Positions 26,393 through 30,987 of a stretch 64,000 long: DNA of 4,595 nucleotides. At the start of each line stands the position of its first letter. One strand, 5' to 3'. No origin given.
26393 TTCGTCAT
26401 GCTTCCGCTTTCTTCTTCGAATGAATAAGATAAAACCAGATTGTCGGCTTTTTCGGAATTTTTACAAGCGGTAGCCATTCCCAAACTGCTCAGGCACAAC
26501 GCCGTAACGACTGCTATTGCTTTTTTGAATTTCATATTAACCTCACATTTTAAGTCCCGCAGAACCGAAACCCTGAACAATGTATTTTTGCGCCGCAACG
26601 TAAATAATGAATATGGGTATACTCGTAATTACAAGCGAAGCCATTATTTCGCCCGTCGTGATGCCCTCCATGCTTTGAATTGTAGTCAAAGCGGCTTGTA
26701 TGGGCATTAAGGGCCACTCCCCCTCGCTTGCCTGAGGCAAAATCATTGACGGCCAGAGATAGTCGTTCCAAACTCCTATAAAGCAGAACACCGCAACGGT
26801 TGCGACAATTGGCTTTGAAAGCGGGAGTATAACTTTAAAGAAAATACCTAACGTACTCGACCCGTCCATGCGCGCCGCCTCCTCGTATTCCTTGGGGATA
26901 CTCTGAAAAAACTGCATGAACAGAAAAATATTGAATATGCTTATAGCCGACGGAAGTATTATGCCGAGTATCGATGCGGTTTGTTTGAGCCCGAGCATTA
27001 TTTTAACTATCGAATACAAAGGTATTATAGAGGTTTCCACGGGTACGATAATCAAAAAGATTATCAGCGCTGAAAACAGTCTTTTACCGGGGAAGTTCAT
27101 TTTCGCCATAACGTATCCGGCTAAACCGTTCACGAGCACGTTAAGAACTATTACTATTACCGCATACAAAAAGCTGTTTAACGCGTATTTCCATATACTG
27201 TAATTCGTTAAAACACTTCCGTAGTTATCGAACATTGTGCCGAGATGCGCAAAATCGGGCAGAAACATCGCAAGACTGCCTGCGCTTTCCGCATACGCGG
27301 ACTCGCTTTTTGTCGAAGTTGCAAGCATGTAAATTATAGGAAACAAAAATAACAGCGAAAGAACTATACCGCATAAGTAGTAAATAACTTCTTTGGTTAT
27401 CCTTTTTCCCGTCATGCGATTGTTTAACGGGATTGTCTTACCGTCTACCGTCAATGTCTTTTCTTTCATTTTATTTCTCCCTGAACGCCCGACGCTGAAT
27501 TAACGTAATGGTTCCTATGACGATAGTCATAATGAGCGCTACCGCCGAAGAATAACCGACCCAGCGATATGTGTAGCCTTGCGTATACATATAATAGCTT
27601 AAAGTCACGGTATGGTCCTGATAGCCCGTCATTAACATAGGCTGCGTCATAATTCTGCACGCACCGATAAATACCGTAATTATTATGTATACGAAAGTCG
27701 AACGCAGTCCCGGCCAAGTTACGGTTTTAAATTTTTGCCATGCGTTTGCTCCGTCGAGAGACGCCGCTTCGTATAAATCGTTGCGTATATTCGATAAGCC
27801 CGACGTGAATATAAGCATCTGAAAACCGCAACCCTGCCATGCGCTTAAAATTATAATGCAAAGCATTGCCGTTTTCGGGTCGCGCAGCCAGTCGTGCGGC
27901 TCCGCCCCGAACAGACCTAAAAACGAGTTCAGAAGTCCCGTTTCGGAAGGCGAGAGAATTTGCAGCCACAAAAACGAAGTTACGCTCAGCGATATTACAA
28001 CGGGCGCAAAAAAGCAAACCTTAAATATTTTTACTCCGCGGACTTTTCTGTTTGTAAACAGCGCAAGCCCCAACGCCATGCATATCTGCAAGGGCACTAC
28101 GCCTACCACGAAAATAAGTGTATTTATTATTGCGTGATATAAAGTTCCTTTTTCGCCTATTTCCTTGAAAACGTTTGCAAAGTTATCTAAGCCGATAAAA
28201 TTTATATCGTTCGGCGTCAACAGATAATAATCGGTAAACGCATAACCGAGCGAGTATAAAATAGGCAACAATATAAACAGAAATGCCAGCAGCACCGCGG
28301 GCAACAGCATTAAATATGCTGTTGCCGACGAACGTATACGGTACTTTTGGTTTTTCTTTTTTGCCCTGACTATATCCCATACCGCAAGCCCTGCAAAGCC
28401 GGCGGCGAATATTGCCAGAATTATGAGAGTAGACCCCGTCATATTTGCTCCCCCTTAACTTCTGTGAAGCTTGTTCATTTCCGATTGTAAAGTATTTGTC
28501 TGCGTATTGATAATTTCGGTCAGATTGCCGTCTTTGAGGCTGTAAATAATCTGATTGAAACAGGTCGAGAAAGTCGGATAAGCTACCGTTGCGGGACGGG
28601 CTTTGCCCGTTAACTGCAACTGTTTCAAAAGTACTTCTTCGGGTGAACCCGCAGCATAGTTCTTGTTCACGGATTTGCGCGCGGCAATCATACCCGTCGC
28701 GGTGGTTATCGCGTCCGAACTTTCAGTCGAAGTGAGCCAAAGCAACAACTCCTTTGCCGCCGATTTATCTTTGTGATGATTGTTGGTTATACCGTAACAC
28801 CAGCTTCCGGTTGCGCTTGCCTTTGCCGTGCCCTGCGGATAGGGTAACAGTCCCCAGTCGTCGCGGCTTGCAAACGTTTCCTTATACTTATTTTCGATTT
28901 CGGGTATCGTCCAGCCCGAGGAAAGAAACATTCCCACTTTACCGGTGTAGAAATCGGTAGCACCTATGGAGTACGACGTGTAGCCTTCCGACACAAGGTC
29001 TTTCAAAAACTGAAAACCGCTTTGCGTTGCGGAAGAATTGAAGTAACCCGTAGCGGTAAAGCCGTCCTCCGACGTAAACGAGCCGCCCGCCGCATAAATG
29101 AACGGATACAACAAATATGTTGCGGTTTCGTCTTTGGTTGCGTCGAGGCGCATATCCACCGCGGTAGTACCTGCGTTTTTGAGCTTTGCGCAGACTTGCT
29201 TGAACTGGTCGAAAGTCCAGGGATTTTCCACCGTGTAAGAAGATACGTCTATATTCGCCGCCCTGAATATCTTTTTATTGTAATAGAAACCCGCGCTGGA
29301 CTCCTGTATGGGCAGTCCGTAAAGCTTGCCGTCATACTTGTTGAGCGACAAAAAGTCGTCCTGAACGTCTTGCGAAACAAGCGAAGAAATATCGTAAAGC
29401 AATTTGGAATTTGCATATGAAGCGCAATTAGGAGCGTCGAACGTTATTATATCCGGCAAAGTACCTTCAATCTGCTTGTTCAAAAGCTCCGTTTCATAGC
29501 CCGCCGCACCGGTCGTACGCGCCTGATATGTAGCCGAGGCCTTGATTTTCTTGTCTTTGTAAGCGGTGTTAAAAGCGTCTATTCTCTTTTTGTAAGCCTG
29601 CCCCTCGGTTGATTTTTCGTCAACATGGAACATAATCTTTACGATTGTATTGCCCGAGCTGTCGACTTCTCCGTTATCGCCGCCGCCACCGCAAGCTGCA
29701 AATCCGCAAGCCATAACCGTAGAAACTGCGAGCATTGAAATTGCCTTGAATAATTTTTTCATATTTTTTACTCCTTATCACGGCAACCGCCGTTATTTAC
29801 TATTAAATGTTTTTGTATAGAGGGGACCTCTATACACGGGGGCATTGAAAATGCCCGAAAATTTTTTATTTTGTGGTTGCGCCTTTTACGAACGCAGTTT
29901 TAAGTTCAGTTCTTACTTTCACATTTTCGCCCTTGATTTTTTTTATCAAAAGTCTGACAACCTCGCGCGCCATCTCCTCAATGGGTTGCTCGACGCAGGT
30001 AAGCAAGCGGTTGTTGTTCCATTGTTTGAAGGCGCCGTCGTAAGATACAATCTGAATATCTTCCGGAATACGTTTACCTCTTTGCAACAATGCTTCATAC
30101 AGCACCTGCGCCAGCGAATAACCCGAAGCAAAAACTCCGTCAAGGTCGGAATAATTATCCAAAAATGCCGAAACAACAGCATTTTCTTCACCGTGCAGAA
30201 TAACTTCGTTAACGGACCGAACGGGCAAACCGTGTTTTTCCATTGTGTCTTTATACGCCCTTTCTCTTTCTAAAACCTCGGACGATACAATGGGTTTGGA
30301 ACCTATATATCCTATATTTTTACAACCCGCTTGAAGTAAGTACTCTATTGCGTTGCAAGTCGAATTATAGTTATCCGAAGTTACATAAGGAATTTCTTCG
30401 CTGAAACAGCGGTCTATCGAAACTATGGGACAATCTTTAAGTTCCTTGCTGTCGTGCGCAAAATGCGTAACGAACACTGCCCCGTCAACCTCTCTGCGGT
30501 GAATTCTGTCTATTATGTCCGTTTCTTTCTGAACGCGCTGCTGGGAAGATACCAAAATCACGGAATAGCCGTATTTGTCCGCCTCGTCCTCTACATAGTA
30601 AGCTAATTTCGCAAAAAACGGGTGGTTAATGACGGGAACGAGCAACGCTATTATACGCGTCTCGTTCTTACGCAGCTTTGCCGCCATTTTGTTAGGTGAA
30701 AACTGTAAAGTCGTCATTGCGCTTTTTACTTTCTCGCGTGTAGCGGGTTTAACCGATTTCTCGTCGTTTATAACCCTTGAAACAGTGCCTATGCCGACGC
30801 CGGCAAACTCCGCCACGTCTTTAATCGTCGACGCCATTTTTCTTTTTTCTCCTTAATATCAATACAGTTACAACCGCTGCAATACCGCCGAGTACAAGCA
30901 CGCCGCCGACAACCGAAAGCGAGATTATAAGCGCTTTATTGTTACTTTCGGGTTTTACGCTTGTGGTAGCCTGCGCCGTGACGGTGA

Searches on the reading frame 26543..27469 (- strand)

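Call 6: search_protein_families(library=pfam, proteins=[window:26543-27469:-], max_evalue=0.001)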
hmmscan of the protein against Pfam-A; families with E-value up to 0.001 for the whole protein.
window:26543-27469:- (308 aa): 1 family
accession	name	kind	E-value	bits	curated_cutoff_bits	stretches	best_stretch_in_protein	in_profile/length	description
PF00528.27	BPD_transp_1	-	1.2e-23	84.3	26.4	1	116-300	3-181/184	Binding-protein-dependent transport system inner membrane component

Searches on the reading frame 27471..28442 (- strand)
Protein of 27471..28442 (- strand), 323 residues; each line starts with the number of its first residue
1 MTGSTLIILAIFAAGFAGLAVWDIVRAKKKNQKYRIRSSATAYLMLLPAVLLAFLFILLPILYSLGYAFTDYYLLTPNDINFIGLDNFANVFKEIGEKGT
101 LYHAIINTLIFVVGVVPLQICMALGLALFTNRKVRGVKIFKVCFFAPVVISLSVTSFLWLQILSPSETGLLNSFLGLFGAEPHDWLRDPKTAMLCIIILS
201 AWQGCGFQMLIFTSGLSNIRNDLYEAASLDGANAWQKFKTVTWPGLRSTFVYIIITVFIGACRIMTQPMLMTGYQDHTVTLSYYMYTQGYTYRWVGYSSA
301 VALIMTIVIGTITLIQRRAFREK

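Call 6: search_protein_families(library=pfam, proteins=[window:27471-28442:-], max_evalue=0.001)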
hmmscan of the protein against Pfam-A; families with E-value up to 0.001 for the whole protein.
window:27471-28442:- (323 aa): 1 family
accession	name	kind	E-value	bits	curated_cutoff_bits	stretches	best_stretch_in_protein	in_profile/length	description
PF00528.27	BPD_transp_1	-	1e-12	48.6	26.4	1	124-320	6-178/184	Binding-protein-dependent transport system inner membrane component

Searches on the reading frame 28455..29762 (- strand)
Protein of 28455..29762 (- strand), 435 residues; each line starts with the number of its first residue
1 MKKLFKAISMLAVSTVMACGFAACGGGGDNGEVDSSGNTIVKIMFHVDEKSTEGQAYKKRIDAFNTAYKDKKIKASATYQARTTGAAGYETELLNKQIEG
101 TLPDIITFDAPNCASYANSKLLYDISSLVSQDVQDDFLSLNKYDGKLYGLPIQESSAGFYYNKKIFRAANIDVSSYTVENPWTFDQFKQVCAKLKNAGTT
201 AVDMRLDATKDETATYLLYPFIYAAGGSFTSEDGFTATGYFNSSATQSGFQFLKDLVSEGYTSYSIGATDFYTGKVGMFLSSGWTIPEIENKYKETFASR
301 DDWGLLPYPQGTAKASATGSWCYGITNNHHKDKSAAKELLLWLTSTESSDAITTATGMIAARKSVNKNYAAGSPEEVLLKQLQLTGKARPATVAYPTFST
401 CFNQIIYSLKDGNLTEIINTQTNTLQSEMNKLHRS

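Call 6: search_protein_families(library=pfam, proteins=[window:28455-29762:-], max_evalue=0.001)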
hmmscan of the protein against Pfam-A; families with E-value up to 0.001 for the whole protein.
window:28455-29762:- (435 aa): 2 families
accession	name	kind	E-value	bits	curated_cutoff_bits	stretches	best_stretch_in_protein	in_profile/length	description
PF13416.11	SBP_bac_8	-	7.8e-30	105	27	1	60-367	2-267/279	Bacterial extracellular solute-binding protein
PF01547.30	SBP_bac_1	-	6.3e-28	99.1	26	1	51-347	4-304/307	Bacterial extracellular solute-binding protein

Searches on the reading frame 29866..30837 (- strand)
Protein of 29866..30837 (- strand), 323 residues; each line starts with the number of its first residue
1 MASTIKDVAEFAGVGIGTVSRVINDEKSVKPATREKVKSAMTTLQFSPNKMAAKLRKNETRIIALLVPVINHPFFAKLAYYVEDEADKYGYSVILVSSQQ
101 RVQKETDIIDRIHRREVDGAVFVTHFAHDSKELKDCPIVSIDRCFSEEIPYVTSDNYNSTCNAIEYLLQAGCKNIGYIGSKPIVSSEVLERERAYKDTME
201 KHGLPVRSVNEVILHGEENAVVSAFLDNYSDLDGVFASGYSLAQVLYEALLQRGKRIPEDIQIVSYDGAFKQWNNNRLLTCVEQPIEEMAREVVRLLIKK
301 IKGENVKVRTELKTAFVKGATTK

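Call 6: search_protein_families(library=pfam, proteins=[window:29866-30837:-], max_evalue=0.001)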
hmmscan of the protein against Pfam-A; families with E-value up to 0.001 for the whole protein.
window:29866-30837:- (323 aa): 4 families
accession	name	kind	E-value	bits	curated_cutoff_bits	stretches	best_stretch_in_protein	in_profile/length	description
PF13377.12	Peripla_BP_3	-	2.1e-23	83.7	26.5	1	164-322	1-167/167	Periplasmic binding protein-like domain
PF00532.27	Peripla_BP_1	-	3.1e-18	66.7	22.2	1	63-306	4-267/281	Periplasmic binding proteins and sugar binding domain of LacI family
PF00356.27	LacI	-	1e-17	64.1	27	1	4-49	1-46/46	Bacterial regulatory proteins, lacI family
PF13407.12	Peripla_BP_4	-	3.2e-12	47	35.1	1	63-304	1-257/258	Periplasmic binding protein domain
